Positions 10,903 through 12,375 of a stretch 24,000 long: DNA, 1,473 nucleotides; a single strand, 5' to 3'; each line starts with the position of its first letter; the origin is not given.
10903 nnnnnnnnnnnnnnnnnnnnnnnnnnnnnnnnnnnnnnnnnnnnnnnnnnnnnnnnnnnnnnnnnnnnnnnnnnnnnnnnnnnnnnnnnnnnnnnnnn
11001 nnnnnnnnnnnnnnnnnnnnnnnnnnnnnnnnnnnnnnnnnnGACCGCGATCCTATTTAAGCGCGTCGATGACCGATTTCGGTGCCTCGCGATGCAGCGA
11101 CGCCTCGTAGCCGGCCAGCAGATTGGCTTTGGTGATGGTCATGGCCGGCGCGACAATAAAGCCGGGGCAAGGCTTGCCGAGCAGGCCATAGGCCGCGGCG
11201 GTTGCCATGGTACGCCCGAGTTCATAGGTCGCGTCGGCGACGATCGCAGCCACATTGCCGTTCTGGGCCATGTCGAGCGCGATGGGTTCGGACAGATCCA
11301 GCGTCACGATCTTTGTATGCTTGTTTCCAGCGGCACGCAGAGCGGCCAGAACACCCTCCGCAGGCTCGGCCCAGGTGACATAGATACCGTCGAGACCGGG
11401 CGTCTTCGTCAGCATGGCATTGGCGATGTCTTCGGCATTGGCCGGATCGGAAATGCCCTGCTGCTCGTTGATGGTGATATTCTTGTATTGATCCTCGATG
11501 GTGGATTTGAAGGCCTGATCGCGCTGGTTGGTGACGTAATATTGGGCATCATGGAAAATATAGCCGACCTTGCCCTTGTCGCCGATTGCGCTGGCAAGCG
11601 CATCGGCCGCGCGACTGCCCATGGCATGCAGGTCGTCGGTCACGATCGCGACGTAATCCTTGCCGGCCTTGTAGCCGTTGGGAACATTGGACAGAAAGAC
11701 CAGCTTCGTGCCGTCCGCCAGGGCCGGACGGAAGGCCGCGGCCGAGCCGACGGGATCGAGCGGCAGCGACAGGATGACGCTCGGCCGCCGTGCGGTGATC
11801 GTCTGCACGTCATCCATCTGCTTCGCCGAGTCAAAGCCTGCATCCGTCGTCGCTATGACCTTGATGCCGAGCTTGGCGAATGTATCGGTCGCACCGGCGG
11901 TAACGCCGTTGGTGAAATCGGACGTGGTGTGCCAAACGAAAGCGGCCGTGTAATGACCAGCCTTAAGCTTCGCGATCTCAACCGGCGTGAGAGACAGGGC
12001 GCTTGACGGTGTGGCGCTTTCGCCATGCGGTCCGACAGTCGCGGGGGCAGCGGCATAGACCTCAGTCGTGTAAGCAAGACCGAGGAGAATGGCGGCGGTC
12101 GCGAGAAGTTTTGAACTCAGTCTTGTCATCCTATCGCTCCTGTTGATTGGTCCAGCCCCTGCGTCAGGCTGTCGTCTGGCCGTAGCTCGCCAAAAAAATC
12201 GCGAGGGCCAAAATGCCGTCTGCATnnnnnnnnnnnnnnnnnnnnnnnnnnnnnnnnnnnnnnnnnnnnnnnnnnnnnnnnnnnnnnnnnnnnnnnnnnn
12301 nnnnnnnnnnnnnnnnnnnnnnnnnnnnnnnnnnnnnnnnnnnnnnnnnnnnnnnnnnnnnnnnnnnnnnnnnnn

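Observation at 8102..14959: Six-gene operon combining an APC permease, an M20 amidohydrolase, a sugar-type ABC importer and a YhfX-like PLP enzyme: candidate uncharacterised catabolic system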

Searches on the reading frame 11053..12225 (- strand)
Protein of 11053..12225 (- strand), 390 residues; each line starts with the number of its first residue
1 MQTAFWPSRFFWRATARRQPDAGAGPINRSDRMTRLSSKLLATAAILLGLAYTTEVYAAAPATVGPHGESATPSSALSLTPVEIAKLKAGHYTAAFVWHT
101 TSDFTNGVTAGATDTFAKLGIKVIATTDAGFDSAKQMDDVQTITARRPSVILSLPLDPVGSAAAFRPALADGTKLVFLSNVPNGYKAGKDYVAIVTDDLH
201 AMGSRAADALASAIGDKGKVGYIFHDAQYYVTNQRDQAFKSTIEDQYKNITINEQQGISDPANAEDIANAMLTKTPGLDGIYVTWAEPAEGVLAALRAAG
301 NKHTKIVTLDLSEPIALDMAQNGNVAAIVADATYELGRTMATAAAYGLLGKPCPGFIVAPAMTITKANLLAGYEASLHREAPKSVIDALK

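Call 5: search_protein_families(library=pfam, proteins=[window:11053-12225:-])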
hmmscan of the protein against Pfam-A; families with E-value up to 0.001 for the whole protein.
window:11053-12225:- (390 aa): 2 families
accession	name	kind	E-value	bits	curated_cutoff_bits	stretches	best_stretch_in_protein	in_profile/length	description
PF13407.12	Peripla_BP_4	-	8.7e-36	124.2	35.1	1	95-351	2-257/258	Periplasmic binding protein domain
PF13377.12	Peripla_BP_3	-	0.00087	19.8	26.5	0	219-300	11-98/167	Periplasmic binding protein-like domain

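Call 6: search_protein_families(library=ncbifam, proteins=[window:11053-12129:-], max_evalue=0.00001)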
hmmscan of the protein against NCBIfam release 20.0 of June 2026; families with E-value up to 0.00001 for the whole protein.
window:11053-12129:- (358 aa): 3 families
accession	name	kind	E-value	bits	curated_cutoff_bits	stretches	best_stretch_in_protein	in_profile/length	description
NF007936.0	PRK10653.1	equivalog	2.1e-11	43.7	337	1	61-313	28-274/295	ribose ABC transporter substrate-binding protein RbsB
NF007254.0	PRK09701.1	equivalog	5.2e-11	42.3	335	1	71-307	37-278/311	D-allose transporter substrate-binding protein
NF052284.1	rhzpin_SBP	equivalog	4.3e-08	32.7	420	1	64-301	5-240/289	rhizopine catabolism ABC transporter substrate-binding protein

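Call 12: search_solved_structures(query=window:11053-12129:-, max_evalue=0.00001)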
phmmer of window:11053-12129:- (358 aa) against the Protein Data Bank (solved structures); distinct sequences matched with E-value up to 0.00001: 23.
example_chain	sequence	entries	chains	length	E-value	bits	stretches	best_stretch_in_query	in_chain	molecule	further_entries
2ioy_A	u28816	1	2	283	9.9e-15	57.7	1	76-341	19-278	Periplasmic sugar-binding protein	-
6sw4_A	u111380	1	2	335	4.1e-14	55.7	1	69-306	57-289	Arabinose binding protein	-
7e7m_A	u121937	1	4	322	7.1e-12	48.3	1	86-337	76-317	D-ribose ABC transporter substrate-binding protein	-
5dkv_A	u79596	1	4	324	1.1e-11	47.7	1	68-337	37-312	ABC transporter substrate binding protein (Ribose)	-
4zjp_A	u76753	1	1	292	2e-11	46.8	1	72-307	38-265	Monosaccharide-transporting ATPase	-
3g1w_A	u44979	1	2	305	6.5e-11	45.1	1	70-308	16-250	Sugar ABC transporter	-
5hsg_A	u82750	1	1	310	9.9e-10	41.3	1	70-337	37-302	Putative ABC transporter, nucleotide binding/ATPase protein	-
4yv7_A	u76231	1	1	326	2.7e-08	36.5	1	92-338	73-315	Periplasmic binding protein/LacI transcriptional regulator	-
1drj_A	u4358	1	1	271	4.1e-08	35.9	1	71-310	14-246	D-RIBOSE-BINDING PROTEIN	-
1drk_A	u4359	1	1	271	6.5e-08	35.3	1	71-310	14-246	D-RIBOSE-BINDING PROTEIN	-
2gx6_A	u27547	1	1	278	8e-08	35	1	71-310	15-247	D-ribose-binding periplasmic protein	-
3l49_A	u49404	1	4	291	1.2e-07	34.4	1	86-336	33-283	ABC sugar (Ribose) transporter, periplasmic substrate-binding subunit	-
1urp_A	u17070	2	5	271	1.3e-07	34.3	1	71-310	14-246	D-RIBOSE-BINDING PROTEIN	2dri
3c6q_B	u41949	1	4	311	1.4e-07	34.2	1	99-310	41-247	Sugar ABC transporter, periplasmic sugar-binding protein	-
4kq9_A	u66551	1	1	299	1.8e-07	33.9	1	83-332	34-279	Ribose ABC transporter, substrate binding protein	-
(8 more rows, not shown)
